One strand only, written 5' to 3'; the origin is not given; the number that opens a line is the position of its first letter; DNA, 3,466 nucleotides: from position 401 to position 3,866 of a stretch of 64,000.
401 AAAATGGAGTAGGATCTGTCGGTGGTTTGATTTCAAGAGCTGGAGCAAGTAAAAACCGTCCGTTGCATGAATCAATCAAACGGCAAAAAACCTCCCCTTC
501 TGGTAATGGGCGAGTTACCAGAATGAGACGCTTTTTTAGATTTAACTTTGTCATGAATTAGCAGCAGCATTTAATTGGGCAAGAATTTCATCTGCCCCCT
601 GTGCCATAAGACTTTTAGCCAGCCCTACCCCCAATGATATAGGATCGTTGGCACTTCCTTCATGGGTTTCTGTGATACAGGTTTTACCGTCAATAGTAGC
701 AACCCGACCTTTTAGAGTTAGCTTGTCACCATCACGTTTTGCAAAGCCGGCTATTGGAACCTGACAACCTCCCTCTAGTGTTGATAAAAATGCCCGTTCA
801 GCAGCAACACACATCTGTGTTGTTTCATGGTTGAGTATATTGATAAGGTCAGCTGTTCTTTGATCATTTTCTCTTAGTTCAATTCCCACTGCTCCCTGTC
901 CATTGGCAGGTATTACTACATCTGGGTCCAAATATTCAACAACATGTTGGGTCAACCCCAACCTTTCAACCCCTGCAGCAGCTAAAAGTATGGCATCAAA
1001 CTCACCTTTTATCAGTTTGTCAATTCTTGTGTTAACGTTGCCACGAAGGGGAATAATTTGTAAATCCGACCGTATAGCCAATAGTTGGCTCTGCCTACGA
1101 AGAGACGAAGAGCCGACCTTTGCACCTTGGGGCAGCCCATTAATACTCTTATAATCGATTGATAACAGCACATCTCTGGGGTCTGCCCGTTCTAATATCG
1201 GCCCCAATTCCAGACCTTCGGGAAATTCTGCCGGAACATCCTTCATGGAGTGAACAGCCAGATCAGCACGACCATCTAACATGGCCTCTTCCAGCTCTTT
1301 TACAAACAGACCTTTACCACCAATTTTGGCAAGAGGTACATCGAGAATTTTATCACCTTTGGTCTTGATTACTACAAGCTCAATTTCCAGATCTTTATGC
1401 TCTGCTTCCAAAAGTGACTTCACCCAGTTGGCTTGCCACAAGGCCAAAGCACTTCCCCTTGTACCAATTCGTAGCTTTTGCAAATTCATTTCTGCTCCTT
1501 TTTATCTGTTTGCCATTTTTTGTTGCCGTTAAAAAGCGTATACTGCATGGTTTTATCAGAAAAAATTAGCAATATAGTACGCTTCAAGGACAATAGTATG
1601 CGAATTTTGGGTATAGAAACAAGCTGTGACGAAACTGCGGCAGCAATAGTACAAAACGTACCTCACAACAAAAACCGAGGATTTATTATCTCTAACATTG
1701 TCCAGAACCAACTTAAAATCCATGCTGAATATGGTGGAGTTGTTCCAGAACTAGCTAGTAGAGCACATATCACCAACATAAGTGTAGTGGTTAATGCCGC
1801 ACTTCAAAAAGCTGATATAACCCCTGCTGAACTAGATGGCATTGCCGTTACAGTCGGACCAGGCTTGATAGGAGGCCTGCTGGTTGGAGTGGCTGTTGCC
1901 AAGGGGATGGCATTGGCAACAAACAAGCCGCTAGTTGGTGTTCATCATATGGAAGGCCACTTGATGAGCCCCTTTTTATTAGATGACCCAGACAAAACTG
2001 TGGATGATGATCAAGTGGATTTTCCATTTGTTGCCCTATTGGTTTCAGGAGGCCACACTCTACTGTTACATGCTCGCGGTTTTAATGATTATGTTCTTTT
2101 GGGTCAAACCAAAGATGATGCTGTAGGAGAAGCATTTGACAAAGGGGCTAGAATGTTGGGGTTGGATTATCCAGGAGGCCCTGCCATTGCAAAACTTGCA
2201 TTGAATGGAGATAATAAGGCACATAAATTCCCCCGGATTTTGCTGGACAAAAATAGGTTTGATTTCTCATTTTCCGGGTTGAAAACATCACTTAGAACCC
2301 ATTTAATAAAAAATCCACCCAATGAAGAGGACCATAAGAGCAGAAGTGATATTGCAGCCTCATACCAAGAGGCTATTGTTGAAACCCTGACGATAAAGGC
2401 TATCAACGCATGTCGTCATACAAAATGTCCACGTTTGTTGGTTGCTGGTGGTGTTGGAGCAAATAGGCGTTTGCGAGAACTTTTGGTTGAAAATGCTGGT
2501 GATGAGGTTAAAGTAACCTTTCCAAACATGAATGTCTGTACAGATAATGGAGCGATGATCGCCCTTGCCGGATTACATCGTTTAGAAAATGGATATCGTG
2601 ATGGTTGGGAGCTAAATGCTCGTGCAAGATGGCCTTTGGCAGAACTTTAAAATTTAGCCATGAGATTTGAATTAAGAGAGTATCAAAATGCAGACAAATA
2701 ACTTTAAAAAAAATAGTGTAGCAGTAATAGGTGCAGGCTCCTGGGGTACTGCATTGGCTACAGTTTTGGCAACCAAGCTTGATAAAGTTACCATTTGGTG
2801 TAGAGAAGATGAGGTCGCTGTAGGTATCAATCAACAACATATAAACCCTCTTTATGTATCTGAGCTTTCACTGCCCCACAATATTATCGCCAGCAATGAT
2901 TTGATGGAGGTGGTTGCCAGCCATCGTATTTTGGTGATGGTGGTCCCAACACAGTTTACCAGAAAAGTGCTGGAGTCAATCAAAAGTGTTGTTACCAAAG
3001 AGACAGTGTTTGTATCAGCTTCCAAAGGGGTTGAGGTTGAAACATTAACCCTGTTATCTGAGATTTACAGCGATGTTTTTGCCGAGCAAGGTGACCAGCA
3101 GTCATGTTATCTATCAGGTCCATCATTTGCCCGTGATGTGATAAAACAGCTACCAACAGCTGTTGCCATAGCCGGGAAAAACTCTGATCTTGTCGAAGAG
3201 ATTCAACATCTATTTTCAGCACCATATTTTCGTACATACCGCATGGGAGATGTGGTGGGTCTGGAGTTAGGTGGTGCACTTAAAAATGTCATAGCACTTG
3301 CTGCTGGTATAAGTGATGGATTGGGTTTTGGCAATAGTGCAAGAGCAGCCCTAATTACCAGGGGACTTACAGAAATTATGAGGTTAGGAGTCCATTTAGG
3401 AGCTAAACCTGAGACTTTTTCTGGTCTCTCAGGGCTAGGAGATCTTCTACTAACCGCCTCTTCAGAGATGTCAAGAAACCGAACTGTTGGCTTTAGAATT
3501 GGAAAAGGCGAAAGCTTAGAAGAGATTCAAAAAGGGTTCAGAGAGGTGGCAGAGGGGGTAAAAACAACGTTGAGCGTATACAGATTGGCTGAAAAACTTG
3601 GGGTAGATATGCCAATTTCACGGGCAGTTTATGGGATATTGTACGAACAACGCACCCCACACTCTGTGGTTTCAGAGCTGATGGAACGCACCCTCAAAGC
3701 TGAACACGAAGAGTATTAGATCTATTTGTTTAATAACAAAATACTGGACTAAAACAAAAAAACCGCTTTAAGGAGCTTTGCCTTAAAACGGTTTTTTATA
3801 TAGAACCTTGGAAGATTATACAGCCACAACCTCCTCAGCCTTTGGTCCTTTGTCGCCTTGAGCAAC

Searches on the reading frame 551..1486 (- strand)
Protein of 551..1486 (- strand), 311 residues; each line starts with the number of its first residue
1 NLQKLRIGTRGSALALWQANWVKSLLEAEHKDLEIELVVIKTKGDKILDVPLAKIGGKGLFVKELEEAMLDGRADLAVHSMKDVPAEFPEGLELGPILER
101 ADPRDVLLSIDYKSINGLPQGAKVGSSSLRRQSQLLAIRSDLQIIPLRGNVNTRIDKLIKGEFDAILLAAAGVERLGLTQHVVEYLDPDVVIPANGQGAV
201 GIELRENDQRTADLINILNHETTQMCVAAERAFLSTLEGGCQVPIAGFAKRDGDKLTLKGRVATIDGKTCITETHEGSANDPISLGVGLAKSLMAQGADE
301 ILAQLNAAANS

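Call 49: search_protein_families(library=pfam, proteins=[window:551-1486:-], max_evalue=0.00001)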
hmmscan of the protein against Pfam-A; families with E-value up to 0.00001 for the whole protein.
window:551-1486:- (311 aa): 2 families
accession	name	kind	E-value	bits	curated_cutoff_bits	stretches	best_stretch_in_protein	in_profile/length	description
PF01379.25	Porphobil_deam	-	3.4e-85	285.2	22.1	1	5-212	1-206/207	Porphobilinogen deaminase, dipyromethane cofactor binding domain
PF03900.20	Porphobil_deamC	-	6e-19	68.6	26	1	225-294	2-73/74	Porphobilinogen deaminase, C-terminal domain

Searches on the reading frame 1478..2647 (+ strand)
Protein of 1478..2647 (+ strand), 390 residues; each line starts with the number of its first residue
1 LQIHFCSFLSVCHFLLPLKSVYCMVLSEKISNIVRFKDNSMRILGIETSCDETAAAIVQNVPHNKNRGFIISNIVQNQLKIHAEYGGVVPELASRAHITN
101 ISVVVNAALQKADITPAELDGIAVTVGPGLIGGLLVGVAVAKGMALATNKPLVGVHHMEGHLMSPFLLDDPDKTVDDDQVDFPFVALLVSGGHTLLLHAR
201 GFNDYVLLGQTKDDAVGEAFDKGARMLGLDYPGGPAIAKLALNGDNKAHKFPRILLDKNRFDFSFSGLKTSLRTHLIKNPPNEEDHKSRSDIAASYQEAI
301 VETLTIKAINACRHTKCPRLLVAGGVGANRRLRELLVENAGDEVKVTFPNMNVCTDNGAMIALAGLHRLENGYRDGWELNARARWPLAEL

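Call 49: search_protein_families(library=pfam, proteins=[window:1478-2647:+], max_evalue=0.00001)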
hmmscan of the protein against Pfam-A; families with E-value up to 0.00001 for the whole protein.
window:1478-2647:+ (390 aa): 2 families
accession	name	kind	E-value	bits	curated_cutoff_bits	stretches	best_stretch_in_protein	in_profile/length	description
PF00814.31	TsaD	-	3.8e-91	305.9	24.8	1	70-362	2-263/264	tRNA N6-adenosine threonylcarbamoyltransferase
PF22521.2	HypF_C_2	-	8.9e-06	26.1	27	0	281-358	158-236/241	Carbamoyltransferase, Kae1-like Domain, second subdomain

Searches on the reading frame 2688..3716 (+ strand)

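Call 49: search_protein_families(library=pfam, proteins=[window:2688-3716:+], max_evalue=0.00001)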
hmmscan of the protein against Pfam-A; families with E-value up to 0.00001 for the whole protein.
window:2688-3716:+ (343 aa): 3 families
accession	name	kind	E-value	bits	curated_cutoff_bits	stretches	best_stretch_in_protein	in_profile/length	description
PF07479.19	NAD_Gly3P_dh_C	-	2.9e-56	190.1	25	1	188-328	1-141/142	NAD-dependent glycerol-3-phosphate dehydrogenase C-terminus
PF01210.29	NAD_Gly3P_dh_N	-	1.7e-46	158.5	23.1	1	11-167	2-156/158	NAD-dependent glycerol-3-phosphate dehydrogenase N-terminus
PF20618.3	GPD_NAD_C_bact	-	6.2e-21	75.2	27.6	1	248-314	1-66/66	Bacterial GPD, NAD-dependent C-terminal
